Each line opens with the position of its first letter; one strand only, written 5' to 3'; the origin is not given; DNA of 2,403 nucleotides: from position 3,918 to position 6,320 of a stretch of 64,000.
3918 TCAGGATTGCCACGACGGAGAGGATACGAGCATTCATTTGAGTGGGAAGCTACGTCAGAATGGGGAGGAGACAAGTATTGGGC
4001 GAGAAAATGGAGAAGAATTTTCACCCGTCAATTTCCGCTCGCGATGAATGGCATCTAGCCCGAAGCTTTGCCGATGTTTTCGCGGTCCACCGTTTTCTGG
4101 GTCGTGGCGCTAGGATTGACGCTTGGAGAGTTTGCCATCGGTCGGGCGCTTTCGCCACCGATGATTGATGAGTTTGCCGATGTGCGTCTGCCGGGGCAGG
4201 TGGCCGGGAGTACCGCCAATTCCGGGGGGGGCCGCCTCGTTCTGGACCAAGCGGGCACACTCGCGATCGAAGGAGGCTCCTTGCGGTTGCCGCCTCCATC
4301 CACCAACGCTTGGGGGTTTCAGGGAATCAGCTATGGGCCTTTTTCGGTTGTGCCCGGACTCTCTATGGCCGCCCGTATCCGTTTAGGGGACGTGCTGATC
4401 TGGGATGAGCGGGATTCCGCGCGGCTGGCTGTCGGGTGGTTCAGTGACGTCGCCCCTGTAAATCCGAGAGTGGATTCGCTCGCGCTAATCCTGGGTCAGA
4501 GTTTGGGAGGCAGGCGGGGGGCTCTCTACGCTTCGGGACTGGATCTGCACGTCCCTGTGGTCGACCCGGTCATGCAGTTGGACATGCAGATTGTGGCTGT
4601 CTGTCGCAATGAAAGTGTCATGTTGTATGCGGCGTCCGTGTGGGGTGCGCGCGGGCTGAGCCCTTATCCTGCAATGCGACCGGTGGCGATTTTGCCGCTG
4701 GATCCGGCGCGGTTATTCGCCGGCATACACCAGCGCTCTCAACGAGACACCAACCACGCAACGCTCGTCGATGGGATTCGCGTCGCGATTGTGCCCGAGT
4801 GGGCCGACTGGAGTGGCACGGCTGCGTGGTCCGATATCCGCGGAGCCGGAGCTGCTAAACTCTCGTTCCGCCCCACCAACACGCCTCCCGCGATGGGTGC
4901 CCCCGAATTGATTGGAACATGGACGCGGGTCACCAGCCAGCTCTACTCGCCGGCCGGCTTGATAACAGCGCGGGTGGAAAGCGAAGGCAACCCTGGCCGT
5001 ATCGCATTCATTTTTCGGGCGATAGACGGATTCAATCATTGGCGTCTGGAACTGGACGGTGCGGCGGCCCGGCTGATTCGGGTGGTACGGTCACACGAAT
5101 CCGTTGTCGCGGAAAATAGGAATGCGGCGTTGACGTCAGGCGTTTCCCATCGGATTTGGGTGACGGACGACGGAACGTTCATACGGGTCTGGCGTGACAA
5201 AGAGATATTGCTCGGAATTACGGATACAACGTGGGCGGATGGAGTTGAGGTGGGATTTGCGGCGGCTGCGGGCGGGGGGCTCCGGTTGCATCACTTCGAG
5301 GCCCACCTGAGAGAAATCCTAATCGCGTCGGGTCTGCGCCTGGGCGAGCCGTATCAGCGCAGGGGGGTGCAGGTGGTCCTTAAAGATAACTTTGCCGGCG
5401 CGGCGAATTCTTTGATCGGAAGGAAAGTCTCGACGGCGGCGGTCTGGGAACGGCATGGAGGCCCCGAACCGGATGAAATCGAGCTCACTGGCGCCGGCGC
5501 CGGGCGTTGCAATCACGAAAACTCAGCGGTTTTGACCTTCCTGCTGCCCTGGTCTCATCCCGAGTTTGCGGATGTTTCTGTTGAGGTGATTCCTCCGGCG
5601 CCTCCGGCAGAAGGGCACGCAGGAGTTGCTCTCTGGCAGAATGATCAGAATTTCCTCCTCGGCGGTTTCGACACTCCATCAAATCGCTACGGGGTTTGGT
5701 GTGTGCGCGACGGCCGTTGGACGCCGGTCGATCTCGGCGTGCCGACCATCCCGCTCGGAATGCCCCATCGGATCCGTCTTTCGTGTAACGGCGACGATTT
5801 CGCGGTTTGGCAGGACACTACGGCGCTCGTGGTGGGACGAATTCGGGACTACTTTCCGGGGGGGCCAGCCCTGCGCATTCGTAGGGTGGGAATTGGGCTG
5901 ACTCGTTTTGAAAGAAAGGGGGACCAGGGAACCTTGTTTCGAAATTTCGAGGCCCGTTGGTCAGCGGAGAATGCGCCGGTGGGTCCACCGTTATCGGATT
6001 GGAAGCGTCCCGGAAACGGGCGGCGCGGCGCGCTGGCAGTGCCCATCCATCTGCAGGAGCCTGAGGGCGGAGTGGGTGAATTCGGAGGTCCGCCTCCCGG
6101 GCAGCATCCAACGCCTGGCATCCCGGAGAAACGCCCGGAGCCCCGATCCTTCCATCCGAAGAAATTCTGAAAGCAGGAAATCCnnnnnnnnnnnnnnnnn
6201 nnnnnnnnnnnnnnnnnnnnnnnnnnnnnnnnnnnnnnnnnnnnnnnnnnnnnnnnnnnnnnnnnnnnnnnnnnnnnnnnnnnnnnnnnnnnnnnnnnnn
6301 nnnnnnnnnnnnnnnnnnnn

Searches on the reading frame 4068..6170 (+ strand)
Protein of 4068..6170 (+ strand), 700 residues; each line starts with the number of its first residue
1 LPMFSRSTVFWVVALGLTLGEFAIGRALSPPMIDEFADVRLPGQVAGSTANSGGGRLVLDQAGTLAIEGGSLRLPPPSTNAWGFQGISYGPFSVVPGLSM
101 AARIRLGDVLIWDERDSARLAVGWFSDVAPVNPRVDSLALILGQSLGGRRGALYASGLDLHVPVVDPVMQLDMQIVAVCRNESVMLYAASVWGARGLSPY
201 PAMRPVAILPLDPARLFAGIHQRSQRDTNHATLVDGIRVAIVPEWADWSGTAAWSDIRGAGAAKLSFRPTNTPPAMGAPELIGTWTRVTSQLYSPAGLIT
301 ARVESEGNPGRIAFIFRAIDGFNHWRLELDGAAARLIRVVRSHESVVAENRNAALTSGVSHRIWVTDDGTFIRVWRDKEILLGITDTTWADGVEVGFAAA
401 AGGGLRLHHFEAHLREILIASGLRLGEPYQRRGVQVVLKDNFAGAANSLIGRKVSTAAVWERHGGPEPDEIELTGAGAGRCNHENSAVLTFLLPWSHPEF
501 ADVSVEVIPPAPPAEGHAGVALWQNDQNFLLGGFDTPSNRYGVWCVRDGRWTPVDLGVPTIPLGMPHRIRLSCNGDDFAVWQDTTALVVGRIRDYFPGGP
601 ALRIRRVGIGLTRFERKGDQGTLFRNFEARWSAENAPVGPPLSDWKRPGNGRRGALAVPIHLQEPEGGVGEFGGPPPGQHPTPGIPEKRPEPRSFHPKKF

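Call 3: search_protein_families(library=pfam, proteins=[window:4068-6170:+], max_evalue=1)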
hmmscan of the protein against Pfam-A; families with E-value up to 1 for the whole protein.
window:4068-6170:+ (700 aa): 0 families

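Call 4: search_protein_families(library=ncbifam, proteins=[window:4068-6170:+], max_evalue=1)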
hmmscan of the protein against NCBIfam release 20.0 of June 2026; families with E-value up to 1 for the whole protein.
window:4068-6170:+ (700 aa): 0 families

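Call 67: find_homologous_proteins(query=window:4068-6170:+)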
Query window:4068-6170:+ (700 aa): 6 proteins with E <= 0.001 among 8000 candidates.
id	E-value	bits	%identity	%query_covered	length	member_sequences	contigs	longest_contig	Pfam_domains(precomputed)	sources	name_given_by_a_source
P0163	0.0e+0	1609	100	100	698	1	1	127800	-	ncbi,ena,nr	ncbi:MAG: hypothetical protein EXS36_00655 [Pedosphaera sp.]|nr:hypothetical protein [Pedosphaera sp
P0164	0.0e+0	1211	76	100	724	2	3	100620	-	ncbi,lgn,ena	-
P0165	5.9e-99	351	35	94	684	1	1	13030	-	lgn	-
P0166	5.7e-55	205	28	86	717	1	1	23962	-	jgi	jgi:hypothetical protein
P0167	6.6e-43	165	28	85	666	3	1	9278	-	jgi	-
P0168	3.7e-39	153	26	86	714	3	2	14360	-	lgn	-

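Call 68: search_solved_structures(query=window:4068-6170:+, max_evalue=1)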
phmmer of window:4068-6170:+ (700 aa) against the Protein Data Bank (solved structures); distinct sequences matched with E-value up to 1: 0.

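Call 69: find_encoding_contigs(protein=P0164, flank=10000, max_places=3)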
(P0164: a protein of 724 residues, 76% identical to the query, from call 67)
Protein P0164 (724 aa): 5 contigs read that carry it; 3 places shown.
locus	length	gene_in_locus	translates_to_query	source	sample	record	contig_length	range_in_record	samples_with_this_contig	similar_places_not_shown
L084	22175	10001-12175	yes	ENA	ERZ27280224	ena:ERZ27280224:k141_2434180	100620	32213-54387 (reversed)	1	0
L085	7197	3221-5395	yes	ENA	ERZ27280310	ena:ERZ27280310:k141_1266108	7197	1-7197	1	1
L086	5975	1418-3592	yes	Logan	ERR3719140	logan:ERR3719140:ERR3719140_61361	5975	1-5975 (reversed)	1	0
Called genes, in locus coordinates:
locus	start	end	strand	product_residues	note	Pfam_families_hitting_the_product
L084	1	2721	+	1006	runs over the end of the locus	PF07583:PSCyt2, PF07587:PSD1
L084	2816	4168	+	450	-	PF07394:DUF1501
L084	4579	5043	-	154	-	-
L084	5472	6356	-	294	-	PF02810:SEC-C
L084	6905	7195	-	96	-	PF08734:GYD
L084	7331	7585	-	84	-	-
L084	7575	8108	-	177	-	PF02870:Methyltransf_1N (weak), PF01035:DNA_binding_1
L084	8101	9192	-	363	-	PF04055:Radical_SAM, PF06463:Mob_synth_C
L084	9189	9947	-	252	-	PF24161:CCDC39 (weak)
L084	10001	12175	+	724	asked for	-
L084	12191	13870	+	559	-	PF01019:G_glu_transpept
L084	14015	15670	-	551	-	PF00682:HMGL-like, PF22615:IPMS_D2, PF08502:LeuA_dimer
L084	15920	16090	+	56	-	-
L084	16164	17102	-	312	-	PF05035:DGOK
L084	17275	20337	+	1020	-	PF23500:DUF7133, PF13646:HEAT_2 (weak)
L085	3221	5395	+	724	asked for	-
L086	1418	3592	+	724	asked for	-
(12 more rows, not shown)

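Call 70: find_encoding_contigs(protein=P0165, flank=8000, max_places=2)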
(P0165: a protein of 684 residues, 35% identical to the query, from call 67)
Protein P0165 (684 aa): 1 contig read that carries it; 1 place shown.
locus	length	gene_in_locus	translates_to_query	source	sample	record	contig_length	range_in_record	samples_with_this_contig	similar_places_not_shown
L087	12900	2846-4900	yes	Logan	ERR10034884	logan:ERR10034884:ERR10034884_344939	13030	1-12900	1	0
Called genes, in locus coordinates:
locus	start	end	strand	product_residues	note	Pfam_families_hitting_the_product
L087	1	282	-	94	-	?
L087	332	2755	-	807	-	PF00089:Trypsin, PF13365:Trypsin_2, PF13369:Transglut_core2, PF13371:TPR_9 (weak)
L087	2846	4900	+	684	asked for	-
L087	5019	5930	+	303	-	PF08450:SGL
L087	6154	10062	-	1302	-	PF00932:LTD, PF13287:Fn3_assoc, PF13290:CHB_HEX_C_1, PF08757:CotH, PF13287:Fn3_assoc (weak), PF00932:LTD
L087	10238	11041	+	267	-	PF00459:Inositol_P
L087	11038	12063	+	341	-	PF00892:EamA (faint)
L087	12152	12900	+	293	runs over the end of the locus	?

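Call 80: predict_structure(alignment_id=A3)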
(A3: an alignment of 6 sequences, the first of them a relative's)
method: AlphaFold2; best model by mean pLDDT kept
length: 698 residues; sequences in the alignment: 6
mean_pLDDT: 63.1   pTM: 0.68
mean pLDDT of the five models: 63.1, 57.4, 56.2, 53.0, 48.3
residues with pLDDT >= 90: 60; 70-90: 317; 50-70: 89; < 50: 232
segments of 3 or more residues with pLDDT < 50: 1-62, 66-82, 107-114, 222-227, 245-281, 464-484, 544-547, 554-557, 612-616, 631-698
pLDDT, mean of each block of 10 residues (from residue 1): 26 22 23 26 29 33 45 40 62 84 60 60 77 82 68 83 78 86 87 81 86 76 50 75 50 25 24 30 66 85 78 88 88 91 91 84 90 90 91 77 73 81 70 79 79 78 45 24 59 87 81 74 78 69 54 52 83 83 76 65 84 50 83 39 31 22 24 31 33 30
secondary structure, 60 per line:
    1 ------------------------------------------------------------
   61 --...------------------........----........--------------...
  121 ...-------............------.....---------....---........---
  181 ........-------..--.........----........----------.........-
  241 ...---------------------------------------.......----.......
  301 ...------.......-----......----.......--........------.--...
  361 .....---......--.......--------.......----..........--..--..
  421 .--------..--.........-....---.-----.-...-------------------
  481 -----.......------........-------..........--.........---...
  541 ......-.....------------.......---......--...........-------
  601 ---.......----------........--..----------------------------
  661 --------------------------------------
elements in order (helices of 4 or more, strands of 3 or more residues): E63-65 E84-91 E96-103 E118-123 H131-134 E135-142 E149-153 E163-166 E170-177 E181-188 E200-208 E213-220 E231-239 E283-289 E294-303 E310-316 E322-327 E332-338 E341-348 E358-365 E369-374 E377-383 E392-398 E403-412 E434-442 H444-447 E459-461 E486-492 E499-506 E514-523 E526-534 E538-543 E548-552 E565-571 E575-580 E583-589 H590-593 E604-610 E621-628
